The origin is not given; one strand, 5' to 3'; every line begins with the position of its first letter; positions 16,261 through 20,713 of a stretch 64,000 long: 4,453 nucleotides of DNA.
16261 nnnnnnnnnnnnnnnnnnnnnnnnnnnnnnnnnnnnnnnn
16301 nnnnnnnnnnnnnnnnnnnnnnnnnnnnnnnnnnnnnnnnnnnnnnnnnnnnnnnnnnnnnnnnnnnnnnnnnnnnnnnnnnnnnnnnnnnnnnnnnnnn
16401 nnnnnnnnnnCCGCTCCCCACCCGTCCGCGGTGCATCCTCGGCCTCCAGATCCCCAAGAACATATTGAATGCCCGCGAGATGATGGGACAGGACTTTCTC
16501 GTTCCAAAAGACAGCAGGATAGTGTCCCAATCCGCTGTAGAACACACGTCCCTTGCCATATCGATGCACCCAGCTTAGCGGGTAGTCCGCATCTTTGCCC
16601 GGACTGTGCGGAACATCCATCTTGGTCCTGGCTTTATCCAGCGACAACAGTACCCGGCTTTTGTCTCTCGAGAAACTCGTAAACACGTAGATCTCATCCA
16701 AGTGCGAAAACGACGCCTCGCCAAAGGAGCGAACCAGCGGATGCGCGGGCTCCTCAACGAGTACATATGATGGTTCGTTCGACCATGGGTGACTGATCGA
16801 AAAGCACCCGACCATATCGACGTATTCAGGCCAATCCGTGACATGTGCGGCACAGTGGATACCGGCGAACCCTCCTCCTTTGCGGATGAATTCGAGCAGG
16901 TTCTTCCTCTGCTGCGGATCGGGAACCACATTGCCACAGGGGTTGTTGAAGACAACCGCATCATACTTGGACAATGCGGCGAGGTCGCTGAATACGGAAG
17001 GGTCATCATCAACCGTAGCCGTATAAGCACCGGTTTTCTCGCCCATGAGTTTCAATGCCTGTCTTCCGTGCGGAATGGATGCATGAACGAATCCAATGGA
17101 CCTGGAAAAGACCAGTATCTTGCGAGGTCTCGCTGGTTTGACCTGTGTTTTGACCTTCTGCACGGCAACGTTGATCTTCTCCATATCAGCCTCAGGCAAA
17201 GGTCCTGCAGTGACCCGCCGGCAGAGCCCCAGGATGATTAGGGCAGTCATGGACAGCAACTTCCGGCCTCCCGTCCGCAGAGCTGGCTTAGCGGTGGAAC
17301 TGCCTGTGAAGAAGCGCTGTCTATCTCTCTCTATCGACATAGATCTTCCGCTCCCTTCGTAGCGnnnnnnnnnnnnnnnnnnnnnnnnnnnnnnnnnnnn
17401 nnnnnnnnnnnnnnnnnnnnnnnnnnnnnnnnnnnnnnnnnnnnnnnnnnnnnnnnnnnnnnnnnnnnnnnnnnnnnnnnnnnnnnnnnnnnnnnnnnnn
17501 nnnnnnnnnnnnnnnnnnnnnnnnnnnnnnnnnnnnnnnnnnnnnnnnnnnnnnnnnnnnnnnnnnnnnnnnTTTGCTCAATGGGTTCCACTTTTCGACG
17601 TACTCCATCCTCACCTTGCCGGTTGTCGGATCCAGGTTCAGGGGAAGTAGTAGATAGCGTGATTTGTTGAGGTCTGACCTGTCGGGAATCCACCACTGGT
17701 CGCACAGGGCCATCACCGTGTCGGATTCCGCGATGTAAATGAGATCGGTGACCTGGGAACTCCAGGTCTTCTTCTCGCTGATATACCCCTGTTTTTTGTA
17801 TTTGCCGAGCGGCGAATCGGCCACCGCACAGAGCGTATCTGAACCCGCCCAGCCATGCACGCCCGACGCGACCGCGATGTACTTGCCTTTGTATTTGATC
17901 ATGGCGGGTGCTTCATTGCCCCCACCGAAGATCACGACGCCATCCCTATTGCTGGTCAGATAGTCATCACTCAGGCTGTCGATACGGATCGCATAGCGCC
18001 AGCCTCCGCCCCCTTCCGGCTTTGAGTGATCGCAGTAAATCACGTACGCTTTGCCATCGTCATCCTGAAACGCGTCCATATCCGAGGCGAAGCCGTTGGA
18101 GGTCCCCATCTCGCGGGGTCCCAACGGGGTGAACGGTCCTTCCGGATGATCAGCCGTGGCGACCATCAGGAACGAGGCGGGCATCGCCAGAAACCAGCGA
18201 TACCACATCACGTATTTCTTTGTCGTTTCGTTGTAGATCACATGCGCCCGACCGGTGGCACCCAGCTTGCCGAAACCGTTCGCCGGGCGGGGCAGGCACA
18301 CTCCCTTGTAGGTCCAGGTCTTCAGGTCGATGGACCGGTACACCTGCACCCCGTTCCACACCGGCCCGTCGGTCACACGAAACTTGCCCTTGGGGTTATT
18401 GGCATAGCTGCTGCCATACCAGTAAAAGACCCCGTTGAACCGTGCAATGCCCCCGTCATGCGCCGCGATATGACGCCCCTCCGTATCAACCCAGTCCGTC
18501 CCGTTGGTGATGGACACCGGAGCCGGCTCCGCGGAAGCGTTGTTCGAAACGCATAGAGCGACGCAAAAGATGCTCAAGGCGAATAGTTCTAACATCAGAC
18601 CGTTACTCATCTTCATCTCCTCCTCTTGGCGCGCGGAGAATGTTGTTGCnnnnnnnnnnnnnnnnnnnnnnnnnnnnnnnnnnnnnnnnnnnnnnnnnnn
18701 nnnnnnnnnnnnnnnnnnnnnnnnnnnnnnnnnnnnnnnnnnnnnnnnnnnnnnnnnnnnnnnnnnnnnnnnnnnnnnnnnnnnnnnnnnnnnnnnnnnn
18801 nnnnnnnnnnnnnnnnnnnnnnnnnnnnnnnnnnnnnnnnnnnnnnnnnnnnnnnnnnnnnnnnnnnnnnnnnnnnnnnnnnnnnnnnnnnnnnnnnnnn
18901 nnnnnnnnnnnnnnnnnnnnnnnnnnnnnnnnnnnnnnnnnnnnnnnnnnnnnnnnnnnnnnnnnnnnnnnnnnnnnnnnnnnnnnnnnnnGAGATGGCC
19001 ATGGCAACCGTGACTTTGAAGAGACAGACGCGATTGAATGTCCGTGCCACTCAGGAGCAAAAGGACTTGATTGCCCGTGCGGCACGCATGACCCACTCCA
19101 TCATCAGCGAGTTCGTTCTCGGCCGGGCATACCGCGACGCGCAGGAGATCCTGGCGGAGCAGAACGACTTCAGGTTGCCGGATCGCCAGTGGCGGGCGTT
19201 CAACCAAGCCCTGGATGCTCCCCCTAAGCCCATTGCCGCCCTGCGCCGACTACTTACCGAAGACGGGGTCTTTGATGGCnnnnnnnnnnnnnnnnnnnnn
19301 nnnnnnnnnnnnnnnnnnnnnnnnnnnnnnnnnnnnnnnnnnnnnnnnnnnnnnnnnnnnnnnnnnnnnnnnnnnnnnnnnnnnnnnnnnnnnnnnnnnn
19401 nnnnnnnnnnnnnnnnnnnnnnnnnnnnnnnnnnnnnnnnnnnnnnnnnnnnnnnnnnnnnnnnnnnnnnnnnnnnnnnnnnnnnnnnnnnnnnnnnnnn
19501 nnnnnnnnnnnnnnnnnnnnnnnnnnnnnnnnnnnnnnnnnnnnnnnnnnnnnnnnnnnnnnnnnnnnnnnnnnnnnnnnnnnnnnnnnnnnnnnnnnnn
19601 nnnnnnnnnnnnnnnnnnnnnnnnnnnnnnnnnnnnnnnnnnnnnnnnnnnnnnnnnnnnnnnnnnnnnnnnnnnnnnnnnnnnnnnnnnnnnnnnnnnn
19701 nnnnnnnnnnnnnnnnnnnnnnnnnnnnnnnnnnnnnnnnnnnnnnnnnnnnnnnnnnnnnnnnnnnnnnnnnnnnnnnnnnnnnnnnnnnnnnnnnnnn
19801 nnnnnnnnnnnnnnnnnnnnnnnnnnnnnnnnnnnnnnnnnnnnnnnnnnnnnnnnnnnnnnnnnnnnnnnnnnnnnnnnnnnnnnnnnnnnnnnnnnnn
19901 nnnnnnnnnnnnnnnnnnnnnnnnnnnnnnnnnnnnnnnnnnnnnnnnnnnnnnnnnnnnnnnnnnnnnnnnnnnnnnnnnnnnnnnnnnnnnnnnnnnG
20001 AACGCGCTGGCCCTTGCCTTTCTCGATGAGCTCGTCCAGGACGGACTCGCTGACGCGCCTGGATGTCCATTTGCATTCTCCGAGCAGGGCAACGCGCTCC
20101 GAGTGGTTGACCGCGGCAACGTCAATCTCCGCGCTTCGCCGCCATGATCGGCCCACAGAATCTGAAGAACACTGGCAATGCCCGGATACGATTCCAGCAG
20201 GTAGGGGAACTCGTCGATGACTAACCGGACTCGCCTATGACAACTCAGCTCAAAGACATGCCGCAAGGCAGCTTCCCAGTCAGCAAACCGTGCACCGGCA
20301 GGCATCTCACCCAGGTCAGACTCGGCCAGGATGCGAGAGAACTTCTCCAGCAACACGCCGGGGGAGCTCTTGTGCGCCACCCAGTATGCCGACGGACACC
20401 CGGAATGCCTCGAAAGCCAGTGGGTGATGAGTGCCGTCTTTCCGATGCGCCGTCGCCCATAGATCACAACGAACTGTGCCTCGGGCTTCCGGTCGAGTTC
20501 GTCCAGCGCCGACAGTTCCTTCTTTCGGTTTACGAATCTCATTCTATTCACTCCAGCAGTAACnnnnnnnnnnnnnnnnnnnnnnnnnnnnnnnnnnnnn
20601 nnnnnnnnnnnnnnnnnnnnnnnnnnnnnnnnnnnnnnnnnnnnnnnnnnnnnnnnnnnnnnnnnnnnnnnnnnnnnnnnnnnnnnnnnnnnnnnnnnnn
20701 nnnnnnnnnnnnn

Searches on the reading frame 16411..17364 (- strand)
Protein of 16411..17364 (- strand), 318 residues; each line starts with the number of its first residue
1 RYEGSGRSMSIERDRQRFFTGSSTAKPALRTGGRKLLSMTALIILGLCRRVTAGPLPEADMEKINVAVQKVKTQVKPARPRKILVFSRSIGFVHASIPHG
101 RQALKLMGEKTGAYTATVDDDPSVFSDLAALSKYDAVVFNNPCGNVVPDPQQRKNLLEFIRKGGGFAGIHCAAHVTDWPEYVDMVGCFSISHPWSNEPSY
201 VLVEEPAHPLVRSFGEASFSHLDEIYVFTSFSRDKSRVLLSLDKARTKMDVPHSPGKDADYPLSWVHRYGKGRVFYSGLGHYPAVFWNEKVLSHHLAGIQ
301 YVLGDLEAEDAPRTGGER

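Call 23: search_protein_families(library=pfam, proteins=[window:16411-17364:-], max_evalue=0.0001)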
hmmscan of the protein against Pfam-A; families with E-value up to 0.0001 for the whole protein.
window:16411-17364:- (318 aa): 1 family
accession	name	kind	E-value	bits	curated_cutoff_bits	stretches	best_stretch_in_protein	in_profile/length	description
PF06283.17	ThuA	-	1e-44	153.7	33.4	1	82-302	1-209/209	Trehalose utilisation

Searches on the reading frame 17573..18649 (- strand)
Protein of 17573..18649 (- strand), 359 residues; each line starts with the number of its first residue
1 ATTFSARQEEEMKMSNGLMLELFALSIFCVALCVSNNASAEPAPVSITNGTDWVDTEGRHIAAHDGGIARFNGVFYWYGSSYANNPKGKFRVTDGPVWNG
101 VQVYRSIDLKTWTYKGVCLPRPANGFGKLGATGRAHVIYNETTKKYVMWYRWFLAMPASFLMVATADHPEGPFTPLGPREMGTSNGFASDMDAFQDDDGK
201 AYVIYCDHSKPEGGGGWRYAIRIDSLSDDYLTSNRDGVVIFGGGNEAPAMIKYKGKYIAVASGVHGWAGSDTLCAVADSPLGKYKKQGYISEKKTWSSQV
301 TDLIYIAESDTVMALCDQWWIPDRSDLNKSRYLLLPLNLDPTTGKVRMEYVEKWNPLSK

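Call 23: search_protein_families(library=pfam, proteins=[window:17573-18649:-], max_evalue=0.0001)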
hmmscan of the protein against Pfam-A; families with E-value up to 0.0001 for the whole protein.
window:17573-18649:- (359 aa): 1 family
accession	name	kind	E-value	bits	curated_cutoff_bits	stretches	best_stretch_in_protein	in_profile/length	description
PF04616.20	Glyco_hydro_43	-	1.9e-14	54.2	32.2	1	64-287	11-224/288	Glycosyl hydrolases family 43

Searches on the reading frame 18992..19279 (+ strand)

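Call 72: search_protein_families(library=pfam, proteins=[window:18992-19279:+], max_evalue=0.001)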
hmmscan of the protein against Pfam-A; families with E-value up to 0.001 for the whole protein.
window:18992-19279:+ (96 aa): 1 family
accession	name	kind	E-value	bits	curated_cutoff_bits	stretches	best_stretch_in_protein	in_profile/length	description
PF08681.18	TacA1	-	9.7e-23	80.4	21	1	14-89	1-76/80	Antitoxin TacA 1-like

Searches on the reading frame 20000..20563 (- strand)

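Call 23: search_protein_families(library=pfam, proteins=[window:20000-20563:-], max_evalue=0.0001)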
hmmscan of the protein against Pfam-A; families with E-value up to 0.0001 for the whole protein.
window:20000-20563:- (188 aa): 2 families
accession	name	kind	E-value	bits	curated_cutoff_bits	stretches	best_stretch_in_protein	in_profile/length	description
PF01637.24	ATPase_2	-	6.4e-11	42.9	33.2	1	10-125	1-124/225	ATPase domain predominantly from Archaea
PF13191.12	AAA_16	-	1.2e-05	26.4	32.6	1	9-105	1-103/167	AAA ATPase domain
